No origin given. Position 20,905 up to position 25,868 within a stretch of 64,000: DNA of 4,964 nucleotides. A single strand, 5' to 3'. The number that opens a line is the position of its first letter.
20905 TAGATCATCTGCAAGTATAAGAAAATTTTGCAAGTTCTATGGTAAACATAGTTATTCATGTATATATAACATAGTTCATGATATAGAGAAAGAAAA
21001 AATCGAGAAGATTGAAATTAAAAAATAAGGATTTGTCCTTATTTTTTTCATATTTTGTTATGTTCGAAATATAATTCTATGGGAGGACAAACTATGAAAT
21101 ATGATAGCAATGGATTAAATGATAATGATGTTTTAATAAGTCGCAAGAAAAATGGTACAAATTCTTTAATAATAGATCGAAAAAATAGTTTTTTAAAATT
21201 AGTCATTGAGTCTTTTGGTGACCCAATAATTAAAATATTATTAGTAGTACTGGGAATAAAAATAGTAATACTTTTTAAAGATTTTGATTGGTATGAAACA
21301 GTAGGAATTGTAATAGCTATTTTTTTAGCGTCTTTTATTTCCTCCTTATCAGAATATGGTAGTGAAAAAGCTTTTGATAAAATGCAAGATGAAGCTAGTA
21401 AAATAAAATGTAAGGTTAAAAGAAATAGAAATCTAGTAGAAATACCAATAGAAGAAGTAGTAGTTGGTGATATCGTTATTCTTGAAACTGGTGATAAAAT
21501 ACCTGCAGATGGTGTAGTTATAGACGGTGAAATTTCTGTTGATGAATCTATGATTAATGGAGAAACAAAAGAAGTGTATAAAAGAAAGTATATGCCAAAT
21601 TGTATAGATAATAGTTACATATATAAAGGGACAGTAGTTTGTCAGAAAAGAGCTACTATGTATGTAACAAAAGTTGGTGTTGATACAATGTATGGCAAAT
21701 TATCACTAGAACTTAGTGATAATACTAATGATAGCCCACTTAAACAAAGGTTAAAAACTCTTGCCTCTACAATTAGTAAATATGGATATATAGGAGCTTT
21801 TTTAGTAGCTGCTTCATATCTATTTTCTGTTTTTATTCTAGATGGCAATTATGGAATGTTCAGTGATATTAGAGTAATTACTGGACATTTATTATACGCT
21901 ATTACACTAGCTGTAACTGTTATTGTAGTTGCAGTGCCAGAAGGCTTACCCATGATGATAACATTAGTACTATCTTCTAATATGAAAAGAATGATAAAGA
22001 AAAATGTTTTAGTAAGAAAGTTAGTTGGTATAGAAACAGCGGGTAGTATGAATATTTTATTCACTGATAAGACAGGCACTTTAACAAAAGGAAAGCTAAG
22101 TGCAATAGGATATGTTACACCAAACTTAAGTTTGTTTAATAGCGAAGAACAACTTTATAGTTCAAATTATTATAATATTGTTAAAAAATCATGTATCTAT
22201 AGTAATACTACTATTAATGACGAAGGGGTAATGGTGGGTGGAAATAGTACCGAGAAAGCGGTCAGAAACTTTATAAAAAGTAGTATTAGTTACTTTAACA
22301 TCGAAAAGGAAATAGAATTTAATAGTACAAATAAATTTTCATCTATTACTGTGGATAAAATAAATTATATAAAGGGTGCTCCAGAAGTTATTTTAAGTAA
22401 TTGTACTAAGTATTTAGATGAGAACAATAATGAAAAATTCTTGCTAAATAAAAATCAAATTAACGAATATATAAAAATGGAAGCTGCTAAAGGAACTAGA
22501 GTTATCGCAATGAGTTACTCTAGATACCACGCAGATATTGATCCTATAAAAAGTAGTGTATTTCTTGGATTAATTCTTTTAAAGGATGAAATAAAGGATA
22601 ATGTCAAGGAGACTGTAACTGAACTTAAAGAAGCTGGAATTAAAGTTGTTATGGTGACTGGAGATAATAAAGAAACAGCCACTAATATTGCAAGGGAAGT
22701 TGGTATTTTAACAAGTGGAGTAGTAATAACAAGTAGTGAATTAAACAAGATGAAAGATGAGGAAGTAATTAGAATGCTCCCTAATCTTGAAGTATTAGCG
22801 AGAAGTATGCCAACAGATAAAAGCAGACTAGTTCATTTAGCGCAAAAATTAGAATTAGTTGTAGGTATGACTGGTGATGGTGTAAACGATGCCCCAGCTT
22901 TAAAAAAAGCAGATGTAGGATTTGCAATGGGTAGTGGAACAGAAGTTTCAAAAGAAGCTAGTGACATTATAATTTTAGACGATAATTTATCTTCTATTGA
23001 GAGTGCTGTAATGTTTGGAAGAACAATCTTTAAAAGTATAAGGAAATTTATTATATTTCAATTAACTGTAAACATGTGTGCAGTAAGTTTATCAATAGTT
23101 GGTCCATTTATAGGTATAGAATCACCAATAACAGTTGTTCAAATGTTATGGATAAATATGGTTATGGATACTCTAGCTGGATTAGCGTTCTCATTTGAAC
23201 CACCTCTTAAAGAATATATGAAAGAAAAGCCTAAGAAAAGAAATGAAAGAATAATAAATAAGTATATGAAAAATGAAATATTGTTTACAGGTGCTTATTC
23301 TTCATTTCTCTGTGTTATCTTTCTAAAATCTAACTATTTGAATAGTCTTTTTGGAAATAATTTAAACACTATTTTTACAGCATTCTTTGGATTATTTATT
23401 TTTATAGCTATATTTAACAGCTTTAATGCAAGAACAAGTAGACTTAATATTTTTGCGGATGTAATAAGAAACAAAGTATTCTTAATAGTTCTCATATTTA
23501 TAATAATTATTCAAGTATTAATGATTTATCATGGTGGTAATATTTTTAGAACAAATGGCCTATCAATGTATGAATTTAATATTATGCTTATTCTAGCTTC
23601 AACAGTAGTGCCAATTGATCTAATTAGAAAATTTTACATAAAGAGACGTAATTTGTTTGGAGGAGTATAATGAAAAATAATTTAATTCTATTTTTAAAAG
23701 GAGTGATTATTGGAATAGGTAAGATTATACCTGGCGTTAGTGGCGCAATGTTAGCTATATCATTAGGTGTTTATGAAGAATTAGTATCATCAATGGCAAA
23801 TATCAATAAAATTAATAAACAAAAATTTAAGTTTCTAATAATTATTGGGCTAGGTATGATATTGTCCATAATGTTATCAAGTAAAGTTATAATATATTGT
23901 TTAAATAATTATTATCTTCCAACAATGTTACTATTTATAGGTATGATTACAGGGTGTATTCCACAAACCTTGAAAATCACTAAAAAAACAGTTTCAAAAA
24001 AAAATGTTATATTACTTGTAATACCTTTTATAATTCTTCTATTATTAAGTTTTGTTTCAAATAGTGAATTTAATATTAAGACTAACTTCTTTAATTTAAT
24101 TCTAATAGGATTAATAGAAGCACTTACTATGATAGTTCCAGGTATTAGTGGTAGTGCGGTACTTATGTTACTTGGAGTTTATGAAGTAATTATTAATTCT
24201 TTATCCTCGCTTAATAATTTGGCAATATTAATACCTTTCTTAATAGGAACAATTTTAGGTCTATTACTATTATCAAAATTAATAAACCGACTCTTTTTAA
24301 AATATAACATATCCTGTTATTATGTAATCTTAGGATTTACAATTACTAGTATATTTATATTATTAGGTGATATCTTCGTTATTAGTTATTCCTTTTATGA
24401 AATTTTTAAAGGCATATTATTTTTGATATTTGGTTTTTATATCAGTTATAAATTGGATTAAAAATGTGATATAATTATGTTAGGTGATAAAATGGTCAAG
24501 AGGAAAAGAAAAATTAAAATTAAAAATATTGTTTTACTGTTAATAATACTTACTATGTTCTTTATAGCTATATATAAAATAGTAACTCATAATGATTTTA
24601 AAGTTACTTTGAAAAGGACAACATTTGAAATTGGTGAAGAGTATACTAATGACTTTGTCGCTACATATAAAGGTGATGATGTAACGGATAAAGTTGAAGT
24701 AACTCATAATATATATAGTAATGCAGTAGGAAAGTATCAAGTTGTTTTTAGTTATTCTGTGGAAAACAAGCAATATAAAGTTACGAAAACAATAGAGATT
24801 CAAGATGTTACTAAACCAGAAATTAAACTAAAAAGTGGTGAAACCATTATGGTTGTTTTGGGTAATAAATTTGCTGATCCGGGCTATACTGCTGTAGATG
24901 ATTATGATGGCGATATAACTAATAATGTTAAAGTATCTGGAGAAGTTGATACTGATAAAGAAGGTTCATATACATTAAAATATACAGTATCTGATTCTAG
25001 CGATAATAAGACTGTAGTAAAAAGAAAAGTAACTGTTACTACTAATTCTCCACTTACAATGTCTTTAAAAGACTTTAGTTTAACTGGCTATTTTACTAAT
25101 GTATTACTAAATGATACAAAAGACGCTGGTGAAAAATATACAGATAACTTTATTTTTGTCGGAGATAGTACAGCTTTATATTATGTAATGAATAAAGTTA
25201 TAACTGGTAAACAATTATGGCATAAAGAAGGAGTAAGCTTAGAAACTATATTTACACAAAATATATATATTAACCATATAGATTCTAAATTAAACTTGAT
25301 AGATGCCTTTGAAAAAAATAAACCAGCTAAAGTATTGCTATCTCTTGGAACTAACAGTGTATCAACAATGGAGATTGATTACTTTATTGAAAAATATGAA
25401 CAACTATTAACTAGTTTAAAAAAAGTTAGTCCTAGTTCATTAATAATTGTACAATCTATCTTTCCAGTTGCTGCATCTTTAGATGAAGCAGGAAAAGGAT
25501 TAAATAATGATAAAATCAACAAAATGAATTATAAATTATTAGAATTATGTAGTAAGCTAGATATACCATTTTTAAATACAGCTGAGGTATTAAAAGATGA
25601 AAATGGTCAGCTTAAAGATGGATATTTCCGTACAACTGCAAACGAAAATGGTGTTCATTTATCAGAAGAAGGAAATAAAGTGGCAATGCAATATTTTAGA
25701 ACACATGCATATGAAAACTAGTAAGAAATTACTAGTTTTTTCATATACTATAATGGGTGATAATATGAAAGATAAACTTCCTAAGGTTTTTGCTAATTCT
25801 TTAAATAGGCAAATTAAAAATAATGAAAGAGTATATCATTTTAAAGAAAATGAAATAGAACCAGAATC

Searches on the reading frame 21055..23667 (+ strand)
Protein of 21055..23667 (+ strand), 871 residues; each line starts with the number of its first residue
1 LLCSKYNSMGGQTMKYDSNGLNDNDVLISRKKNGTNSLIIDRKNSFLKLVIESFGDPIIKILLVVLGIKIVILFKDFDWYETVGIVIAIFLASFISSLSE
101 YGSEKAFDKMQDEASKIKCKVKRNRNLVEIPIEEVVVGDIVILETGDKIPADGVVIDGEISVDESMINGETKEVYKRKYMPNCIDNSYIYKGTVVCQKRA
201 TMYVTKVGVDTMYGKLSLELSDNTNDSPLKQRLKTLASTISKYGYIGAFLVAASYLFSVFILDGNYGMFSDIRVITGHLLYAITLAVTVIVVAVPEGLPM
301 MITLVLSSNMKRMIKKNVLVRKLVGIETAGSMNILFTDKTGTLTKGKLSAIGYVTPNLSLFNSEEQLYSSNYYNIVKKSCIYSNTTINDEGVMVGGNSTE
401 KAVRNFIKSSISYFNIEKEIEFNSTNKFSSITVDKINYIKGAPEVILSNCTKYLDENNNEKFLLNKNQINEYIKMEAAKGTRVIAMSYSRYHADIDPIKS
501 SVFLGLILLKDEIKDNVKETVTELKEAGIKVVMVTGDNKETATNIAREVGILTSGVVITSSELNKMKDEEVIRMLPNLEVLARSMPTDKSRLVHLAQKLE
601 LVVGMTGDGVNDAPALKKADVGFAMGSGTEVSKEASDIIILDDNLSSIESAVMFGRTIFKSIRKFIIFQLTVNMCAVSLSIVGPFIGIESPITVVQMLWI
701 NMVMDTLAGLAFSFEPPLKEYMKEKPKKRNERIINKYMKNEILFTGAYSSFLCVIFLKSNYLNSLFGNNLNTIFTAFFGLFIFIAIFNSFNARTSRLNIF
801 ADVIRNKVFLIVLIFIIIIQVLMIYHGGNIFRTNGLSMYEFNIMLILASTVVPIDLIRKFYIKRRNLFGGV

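Call 11: search_protein_families(library=pfam, proteins=[window:21055-23667:+], max_evalue=0.001)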
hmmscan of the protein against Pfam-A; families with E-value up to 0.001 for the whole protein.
window:21055-23667:+ (871 aa): 6 families
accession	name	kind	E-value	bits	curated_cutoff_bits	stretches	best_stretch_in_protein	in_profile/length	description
PF00122.25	E1-E2_ATPase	-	1.1e-38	133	28.1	1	115-316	3-181/181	E1-E2 ATPase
PF00689.26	Cation_ATPase_C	-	4.8e-37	127.9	27.3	1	690-860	2-174/175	Cation transporting ATPase, C-terminus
PF00702.32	Hydrolase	-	1.6e-16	61.7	26.4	1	334-620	3-191/191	haloacid dehalogenase-like hydrolase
PF13246.12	Cation_ATPase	-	1.7e-07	31.6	21.7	1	396-453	21-91/91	Cation transport ATPase (P-type)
PF00690.31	Cation_ATPase_N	-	1.7e-07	31.2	20.4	1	18-66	18-66/69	Cation transporter/ATPase, N-terminus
PF08282.18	Hydrolase_3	-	1.4e-06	28.7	20.9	1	607-648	210-251/255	haloacid dehalogenase-like hydrolase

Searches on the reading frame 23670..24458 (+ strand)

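Call 11: search_protein_families(library=pfam, proteins=[window:23670-24458:+], max_evalue=0.001)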
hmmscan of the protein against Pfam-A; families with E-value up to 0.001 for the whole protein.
window:23670-24458:+ (263 aa): 1 family
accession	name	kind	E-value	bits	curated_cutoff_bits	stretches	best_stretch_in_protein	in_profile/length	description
PF04018.18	VCA0040-like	-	2.2e-37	129.4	26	1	14-229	1-226/246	Undecaprenyl phosphate translocase-like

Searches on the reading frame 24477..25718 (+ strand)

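Call 11: search_protein_families(library=pfam, proteins=[window:24477-25718:+], max_evalue=0.001)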
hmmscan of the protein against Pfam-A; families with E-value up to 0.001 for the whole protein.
window:24477-25718:+ (414 aa): 2 families
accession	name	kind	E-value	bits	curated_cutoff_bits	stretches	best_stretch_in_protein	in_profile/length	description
PF16403.11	Bact_surface_Ig-like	-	2.6e-28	98.3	27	2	116-187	1-71/71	Bacterial surface protein, Ig-like domain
PF13472.12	Lipase_GDSL_2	-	8.4e-11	43.1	32.9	1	277-401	57-177/178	GDSL-like Lipase/Acylhydrolase family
